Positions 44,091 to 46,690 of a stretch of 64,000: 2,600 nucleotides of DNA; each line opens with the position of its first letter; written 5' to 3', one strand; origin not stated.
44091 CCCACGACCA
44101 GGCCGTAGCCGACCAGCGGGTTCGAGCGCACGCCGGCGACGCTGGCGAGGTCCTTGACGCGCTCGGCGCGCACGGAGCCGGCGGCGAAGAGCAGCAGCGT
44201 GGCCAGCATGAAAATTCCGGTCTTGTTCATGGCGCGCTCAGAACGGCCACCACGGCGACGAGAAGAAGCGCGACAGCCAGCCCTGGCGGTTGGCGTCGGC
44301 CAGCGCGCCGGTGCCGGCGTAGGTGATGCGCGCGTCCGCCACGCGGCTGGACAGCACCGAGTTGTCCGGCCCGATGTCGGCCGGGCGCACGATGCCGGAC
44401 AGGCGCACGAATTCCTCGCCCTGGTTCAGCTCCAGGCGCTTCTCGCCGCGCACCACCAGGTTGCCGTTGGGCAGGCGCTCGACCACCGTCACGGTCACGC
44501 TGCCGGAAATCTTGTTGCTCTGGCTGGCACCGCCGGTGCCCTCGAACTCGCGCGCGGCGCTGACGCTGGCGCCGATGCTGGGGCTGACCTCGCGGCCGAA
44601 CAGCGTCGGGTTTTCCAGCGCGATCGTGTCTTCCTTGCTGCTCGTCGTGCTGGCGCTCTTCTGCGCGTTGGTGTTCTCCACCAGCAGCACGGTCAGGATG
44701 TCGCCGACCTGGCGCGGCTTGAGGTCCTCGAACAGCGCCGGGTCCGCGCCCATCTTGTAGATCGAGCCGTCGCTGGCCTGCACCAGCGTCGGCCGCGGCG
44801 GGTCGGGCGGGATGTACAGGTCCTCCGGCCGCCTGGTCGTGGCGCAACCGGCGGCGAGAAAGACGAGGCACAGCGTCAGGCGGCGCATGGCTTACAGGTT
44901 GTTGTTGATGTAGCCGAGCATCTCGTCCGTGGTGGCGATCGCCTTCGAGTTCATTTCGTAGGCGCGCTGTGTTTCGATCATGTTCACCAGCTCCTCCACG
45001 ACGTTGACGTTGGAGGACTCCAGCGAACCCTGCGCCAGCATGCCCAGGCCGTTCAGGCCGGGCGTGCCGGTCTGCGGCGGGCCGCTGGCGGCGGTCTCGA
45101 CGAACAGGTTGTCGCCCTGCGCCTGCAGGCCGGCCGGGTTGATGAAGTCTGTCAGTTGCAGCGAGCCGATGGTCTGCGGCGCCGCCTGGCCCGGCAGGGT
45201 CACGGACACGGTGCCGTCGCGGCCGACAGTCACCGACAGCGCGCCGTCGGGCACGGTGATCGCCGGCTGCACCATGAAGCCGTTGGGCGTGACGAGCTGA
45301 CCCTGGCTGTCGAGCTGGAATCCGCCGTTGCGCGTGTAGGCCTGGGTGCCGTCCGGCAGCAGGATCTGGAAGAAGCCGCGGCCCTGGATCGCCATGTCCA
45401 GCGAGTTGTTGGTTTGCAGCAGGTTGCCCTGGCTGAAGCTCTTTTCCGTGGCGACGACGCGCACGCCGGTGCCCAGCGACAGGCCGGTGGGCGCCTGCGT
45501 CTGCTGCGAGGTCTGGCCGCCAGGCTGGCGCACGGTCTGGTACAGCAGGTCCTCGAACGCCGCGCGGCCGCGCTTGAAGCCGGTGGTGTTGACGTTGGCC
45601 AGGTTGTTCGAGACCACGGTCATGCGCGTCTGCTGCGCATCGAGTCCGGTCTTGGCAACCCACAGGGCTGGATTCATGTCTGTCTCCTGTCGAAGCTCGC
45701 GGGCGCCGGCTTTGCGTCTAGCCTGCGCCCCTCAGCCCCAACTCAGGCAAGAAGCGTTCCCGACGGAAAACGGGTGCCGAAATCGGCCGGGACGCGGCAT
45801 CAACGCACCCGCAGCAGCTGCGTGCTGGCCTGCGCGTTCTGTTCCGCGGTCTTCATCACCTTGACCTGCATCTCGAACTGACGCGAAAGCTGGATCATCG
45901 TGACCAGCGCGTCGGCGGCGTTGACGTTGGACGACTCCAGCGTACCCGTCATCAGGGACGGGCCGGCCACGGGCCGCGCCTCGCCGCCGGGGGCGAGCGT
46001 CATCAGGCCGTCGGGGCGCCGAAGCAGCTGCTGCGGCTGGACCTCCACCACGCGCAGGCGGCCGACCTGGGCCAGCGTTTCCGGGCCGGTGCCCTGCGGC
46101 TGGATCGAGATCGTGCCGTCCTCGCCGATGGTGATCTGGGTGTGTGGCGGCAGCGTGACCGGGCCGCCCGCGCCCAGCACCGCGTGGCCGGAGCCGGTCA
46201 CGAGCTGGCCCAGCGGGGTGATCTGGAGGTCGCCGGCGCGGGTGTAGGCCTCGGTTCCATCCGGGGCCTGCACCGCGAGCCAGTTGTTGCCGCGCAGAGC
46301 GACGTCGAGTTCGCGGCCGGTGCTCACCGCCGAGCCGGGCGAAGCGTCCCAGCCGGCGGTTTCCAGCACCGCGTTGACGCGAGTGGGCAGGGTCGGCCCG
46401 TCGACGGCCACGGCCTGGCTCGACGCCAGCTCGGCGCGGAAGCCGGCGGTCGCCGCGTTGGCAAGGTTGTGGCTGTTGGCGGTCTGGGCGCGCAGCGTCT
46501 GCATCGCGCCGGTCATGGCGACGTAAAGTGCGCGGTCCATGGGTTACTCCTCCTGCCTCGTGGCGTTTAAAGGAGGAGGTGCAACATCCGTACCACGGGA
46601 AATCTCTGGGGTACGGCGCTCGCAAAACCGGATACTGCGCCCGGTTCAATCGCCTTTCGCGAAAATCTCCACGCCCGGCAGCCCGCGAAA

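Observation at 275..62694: Three paralogous MMPL-type RND pumps, each with a different periplasmic partner, bracket a steroid catabolic island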

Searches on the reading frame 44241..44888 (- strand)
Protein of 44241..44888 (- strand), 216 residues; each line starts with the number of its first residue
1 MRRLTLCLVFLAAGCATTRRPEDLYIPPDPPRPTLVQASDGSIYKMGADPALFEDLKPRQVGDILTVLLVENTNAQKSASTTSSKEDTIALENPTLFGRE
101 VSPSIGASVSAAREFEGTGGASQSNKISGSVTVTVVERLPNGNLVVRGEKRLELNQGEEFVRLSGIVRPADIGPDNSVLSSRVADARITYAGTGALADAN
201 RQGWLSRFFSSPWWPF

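Call 9: search_protein_families(library=pfam, proteins=[window:44241-44888:-], max_evalue=0.001)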
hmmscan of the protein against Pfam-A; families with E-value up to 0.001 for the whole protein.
window:44241-44888:- (216 aa): 1 family
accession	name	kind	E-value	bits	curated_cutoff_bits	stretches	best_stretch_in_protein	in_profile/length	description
PF02107.21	FlgH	-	2.5e-61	206.7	27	1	38-215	2-172/172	Flagellar L-ring protein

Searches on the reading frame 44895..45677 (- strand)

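Call 9: search_protein_families(library=pfam, proteins=[window:44895-45677:-], max_evalue=0.001)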
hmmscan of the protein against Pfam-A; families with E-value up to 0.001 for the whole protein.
window:44895-45677:- (261 aa): 3 families
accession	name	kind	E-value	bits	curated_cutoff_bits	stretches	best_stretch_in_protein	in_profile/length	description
PF22692.1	LlgE_F_G_D1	-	1.2e-27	96.2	27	1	96-159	1-64/64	Flagellar hook protein FlgE/F/G D1 domain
PF06429.18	Flg_bbr_C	-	2.4e-22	78.6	23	1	215-259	1-45/46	Flagellar basal body rod FlgEFG protein C-terminal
PF00460.25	Flg_bb_rod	-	2.8e-11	43.5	20.7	1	7-35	3-31/31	Flagella basal body rod protein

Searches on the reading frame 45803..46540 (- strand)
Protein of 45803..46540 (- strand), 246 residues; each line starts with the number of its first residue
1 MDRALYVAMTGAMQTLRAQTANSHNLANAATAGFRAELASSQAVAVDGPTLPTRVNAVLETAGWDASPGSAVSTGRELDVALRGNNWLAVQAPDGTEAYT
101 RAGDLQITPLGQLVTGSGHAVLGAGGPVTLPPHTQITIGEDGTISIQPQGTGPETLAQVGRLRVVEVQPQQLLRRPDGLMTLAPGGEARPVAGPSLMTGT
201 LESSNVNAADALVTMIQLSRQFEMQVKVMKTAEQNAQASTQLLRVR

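Call 9: search_protein_families(library=pfam, proteins=[window:45803-46540:-], max_evalue=0.001)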
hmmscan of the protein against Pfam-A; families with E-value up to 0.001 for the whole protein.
window:45803-46540:- (246 aa): 3 families
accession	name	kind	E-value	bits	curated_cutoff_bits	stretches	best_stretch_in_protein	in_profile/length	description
PF06429.18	Flg_bbr_C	-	6.9e-16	57.9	23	1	198-242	2-46/46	Flagellar basal body rod FlgEFG protein C-terminal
PF22692.1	LlgE_F_G_D1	-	1.6e-14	54.2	27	1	81-145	1-63/64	Flagellar hook protein FlgE/F/G D1 domain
PF00460.25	Flg_bb_rod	-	0.00043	20.6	20.7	0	5-35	1-31/31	Flagella basal body rod protein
